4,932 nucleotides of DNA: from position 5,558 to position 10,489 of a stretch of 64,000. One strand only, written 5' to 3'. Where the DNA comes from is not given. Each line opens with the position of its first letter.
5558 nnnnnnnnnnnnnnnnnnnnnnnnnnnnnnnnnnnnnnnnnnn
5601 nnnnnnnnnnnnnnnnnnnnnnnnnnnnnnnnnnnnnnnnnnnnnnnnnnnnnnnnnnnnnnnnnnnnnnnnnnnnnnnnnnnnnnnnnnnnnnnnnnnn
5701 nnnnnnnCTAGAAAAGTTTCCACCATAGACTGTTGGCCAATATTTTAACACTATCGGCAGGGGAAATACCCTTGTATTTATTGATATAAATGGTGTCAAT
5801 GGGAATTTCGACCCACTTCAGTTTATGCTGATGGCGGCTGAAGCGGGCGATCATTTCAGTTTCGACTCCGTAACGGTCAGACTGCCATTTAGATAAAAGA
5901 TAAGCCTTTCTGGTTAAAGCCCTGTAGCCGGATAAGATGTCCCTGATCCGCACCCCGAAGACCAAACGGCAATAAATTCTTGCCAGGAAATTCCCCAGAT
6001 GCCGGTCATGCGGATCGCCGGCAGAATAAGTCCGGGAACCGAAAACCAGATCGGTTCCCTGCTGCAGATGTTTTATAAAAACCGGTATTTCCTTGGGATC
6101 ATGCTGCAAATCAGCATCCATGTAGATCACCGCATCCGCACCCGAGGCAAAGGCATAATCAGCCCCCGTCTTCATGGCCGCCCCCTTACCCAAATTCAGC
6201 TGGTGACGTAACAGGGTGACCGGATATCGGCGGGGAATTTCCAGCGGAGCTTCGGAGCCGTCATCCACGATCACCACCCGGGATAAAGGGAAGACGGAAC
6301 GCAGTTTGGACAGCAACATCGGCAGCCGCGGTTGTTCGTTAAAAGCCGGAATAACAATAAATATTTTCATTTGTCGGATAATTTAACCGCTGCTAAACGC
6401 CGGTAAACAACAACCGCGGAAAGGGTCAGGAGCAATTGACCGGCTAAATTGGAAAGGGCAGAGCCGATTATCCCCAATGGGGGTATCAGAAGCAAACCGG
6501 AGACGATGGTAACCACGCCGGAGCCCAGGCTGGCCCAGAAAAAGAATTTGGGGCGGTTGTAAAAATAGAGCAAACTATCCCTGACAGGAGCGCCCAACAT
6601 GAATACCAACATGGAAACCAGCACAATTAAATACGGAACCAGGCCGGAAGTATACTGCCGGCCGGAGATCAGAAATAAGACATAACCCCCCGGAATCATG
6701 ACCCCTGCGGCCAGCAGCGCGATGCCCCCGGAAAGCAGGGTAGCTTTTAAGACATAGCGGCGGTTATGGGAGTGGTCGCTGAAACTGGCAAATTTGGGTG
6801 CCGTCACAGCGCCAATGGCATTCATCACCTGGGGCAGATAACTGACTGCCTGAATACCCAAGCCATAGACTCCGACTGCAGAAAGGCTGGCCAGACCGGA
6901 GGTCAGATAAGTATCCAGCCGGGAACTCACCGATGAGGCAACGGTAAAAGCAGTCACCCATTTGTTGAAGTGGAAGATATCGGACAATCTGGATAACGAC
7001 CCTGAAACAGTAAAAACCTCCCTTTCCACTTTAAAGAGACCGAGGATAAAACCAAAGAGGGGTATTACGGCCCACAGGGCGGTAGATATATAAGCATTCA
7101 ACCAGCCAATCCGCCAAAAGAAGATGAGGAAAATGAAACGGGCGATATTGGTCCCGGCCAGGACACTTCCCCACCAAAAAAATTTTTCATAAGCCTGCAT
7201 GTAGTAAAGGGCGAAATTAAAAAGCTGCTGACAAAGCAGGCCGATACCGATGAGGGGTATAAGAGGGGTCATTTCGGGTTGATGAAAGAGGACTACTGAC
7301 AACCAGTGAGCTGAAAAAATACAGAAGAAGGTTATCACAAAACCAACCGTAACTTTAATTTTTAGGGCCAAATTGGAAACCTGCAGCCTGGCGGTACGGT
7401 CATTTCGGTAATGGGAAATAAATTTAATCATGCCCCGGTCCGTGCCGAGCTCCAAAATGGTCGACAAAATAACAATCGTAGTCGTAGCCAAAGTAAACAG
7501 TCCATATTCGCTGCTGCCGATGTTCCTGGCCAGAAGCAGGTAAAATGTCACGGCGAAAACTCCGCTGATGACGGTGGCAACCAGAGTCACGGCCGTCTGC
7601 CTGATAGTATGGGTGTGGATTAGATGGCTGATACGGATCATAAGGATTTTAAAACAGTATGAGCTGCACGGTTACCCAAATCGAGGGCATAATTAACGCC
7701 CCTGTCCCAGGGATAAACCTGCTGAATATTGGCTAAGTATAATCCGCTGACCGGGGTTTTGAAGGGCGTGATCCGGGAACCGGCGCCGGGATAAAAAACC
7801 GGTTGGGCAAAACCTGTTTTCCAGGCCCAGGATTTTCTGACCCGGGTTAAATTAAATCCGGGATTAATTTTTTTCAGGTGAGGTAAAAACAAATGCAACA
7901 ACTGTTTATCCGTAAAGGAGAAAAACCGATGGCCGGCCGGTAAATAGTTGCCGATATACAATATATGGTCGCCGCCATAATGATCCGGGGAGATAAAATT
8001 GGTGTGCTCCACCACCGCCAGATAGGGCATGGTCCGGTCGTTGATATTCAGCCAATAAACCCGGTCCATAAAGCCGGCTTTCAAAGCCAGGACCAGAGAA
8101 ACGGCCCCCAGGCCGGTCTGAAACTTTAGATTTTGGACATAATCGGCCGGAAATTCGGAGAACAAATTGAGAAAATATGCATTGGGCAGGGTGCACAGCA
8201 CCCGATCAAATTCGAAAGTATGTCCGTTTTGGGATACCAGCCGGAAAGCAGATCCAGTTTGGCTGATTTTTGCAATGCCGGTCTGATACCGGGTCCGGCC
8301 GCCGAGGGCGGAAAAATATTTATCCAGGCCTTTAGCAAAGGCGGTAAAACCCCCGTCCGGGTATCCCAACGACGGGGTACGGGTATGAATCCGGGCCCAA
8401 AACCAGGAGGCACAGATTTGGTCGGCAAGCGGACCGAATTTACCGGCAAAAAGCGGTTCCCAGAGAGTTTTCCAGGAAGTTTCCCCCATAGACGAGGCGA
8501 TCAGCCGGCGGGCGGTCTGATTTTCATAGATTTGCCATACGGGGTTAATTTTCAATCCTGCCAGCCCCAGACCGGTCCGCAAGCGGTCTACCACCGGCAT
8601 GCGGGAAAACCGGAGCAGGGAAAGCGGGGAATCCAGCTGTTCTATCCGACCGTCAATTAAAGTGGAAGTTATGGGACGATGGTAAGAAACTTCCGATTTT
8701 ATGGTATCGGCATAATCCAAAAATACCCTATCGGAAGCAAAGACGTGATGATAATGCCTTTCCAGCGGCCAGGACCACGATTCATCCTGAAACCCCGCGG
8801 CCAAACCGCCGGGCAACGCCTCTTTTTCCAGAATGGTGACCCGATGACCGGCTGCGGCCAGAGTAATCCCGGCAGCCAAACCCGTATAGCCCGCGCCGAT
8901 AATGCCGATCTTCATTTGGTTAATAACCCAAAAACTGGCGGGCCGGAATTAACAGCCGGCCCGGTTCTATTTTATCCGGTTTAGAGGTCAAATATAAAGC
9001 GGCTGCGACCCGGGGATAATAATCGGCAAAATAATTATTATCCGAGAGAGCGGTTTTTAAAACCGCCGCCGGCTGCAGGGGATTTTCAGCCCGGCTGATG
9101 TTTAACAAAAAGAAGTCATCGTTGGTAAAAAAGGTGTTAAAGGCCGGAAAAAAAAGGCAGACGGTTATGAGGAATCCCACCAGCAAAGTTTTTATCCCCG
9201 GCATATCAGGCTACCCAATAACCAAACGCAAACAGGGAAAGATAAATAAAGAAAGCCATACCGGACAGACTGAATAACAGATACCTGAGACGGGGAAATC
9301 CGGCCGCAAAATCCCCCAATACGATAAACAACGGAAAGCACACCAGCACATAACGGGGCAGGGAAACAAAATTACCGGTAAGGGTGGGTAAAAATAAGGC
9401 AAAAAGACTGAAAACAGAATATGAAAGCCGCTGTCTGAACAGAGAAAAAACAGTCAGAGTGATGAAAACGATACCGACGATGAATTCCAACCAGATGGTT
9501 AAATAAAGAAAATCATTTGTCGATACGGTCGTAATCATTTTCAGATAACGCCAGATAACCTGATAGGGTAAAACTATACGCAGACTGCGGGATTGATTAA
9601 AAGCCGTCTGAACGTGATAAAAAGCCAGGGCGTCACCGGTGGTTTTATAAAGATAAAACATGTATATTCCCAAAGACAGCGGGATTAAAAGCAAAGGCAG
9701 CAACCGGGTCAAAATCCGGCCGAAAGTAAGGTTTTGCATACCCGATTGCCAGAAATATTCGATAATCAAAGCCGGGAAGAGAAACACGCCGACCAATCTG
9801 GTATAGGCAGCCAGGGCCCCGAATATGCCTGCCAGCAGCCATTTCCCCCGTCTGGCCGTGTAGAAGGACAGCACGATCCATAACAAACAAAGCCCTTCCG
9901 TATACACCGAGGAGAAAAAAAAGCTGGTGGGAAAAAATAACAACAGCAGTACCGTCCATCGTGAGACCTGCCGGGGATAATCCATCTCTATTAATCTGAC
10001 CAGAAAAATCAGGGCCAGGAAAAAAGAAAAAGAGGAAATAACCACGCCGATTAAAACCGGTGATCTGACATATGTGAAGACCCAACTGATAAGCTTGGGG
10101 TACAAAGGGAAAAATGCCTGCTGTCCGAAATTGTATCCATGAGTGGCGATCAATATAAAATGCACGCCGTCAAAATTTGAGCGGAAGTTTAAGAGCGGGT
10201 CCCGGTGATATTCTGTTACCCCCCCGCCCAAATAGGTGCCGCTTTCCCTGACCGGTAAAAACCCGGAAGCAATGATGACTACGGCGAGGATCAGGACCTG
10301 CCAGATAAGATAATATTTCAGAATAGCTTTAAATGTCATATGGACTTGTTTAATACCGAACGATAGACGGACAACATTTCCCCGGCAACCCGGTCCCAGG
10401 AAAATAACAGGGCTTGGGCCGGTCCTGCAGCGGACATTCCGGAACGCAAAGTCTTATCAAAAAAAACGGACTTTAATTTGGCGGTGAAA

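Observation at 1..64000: Unusually dense GT-C glycosyltransferase supercluster: about 24 polytopic GT-C-like paralogs in five or more families within 64 kb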

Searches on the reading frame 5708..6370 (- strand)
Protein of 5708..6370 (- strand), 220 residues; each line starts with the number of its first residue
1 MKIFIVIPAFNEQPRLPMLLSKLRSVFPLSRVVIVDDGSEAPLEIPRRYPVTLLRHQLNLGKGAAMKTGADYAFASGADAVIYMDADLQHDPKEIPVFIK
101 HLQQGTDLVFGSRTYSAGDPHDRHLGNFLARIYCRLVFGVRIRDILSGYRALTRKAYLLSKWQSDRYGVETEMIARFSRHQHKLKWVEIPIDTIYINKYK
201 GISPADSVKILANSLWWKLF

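Call 7: search_protein_families(library=pfam, max_evalue=0.01, proteins=[window:5708-6370:-])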
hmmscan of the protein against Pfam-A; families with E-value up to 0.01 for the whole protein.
window:5708-6370:- (220 aa): 1 family
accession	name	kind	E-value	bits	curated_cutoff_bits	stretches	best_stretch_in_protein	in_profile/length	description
PF00535.33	Glycos_transf_2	-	5.9e-23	82.1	23.3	1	5-155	2-162/168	Glycosyl transferase family 2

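Call 48: search_protein_families(library=ncbifam, max_evalue=0.00001, proteins=[window:5708-6370:-])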
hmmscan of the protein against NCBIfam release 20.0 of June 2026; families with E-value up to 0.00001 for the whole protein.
window:5708-6370:- (220 aa): 9 families
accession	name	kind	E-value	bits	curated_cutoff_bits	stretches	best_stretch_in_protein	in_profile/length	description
NF058614.1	PPMAGASynPpgS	equivalog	2.9e-21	75.9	370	1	3-215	2-220/226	polyprenyl-phospho-N-acetylgalactosaminyl synthase PpgS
TIGR04182.1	glyco_TIGR04182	equivalog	1.2e-19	70.8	325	1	3-190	2-189/293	S-layer glycoprotein N-glycosyltransferase AglJ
NF047588.1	GlcsyltransPgfSStrep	equivalog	2.9e-14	53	500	1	1-157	1-164/308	glycosyltransferase PgfS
NF041391.1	DPhHxTase_Halo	equivalog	3.4e-10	39.3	375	1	30-190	25-182/213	dolichyl-phosphate hexose transferase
TIGR03965.1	mycofact_glyco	equivalog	2.4e-09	36.6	280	1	3-128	76-204/467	mycofactocin biosynthesis glycosyltransferase MftF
NF007986.1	PRK10714.1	equivalog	3.1e-09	36.3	529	1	2-114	7-127/316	undecaprenyl-phosphate 4-deoxy-4-formamido-L-arabinose transferase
NF041875.1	EPS_EpsD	equivalog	4.1e-06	26.4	370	1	5-109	3-111/325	exopolysaccharide biosynthesis glycosyltransferase EpsD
TIGR04283.1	glyco_like_mftF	equivalog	4.5e-06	26.4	182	1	5-88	3-83/221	TIGR04283 family arsenosugar biosynthesis glycosyltransferase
TIGR03937.1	PgaC_IcaA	equivalog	9e-06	24.9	422.3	0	2-108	46-156/407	poly-beta-1,6-N-acetyl-D-glucosamine synthase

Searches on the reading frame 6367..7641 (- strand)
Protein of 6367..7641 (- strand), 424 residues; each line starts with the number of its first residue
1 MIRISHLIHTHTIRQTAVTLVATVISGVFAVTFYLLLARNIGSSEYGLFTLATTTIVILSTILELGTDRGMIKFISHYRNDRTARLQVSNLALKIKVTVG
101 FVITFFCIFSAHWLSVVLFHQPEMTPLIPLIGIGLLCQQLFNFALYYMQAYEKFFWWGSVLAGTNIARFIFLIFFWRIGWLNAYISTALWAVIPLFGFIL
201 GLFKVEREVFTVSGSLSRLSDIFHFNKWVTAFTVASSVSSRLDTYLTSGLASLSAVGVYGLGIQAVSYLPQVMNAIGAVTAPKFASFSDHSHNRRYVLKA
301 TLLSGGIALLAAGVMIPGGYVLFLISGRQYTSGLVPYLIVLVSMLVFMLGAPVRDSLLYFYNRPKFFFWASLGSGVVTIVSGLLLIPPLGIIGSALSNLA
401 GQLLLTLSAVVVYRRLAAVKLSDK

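Call 6: search_protein_families(library=pfam, max_evalue=0.01, proteins=[window:6367-7641:-])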
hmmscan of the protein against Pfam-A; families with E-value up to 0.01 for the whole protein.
window:6367-7641:- (424 aa): 2 families
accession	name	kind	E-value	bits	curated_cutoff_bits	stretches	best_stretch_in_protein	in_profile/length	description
PF01943.22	Polysacc_synt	-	2.3e-17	63.8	28.2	1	14-286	3-272/274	Polysaccharide biosynthesis protein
PF13440.11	Polysacc_synt_3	-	2e-11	44.1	23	1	36-330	1-288/293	Polysaccharide biosynthesis protein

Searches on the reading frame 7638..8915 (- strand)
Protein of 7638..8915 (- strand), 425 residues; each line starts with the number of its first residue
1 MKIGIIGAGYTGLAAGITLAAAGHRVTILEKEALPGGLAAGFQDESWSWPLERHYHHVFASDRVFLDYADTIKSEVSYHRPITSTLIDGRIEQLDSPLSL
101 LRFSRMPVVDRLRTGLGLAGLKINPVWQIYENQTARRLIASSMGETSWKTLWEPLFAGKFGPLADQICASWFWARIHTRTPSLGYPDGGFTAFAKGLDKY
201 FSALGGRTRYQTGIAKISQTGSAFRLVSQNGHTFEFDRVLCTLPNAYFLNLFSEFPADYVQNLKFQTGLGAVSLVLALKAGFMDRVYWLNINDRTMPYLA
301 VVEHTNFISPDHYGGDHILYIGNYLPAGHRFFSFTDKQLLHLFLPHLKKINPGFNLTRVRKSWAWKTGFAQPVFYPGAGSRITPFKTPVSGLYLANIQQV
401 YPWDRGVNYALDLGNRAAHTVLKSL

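Call 7: search_protein_families(library=pfam, max_evalue=0.01, proteins=[window:7638-8915:-])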
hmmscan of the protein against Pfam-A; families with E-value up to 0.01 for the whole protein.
window:7638-8915:- (425 aa): 10 families
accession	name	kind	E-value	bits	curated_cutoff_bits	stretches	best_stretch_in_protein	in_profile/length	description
PF01593.30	Amino_oxidase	-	1.7e-25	90.7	19.8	1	11-421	2-442/443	Flavin containing amine oxidoreductase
PF13450.12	NAD_binding_8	-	1.3e-09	38.6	21.9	1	5-63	1-59/68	NAD(P)-binding Rossmann-like domain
PF01266.30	DAO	-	1.1e-08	35.4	27.9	1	3-242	2-202/353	FAD dependent oxidoreductase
PF12831.13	FAD_oxidored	-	0.00014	21.8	27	1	5-41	4-40/416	FAD dependent oxidoreductase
PF07992.20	Pyr_redox_2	-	0.00014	21.8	26.1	1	3-31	145-173/291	Pyridine nucleotide-disulphide oxidoreductase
PF00890.30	FAD_binding_2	-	0.00018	21.2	20.4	1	5-36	4-35/414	FAD binding domain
PF03721.20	UDPG_MGDP_dh_N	-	0.0002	21.4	27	1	1-30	1-30/187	UDP-glucose/GDP-mannose dehydrogenase family, NAD binding domain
PF00070.33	Pyr_redox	-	0.00021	22.2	22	1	2-32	1-31/82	Pyridine nucleotide-disulphide oxidoreductase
PF01494.25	FAD_binding_3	-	0.0038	16.9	22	1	3-33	4-34/349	FAD binding domain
PF03486.20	HI0933_like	-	0.0065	16.4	50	0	3-34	3-34/244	HI0933-like protein Rossmann domain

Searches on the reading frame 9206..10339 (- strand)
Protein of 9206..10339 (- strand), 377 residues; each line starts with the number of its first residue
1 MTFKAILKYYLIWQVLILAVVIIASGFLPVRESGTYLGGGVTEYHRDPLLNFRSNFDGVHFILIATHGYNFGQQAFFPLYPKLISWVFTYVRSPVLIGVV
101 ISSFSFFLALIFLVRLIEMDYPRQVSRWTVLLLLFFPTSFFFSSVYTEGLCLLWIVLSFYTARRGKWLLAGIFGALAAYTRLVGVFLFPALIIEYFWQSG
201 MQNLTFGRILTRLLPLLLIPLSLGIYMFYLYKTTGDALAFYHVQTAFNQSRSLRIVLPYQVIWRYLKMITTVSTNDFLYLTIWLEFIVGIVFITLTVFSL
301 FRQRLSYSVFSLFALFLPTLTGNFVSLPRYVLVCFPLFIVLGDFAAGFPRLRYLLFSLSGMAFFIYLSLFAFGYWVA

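Call 5: search_protein_families(library=pfam, max_evalue=0.01, proteins=[window:9206-10339:-])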
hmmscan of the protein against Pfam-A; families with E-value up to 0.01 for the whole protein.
window:9206-10339:- (377 aa): 1 family
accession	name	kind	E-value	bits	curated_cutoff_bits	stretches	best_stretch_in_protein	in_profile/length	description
PF04188.19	Mannosyl_trans2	-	2.8e-07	30.7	22.4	1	41-232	47-257/443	Mannosyltransferase (PIG-V)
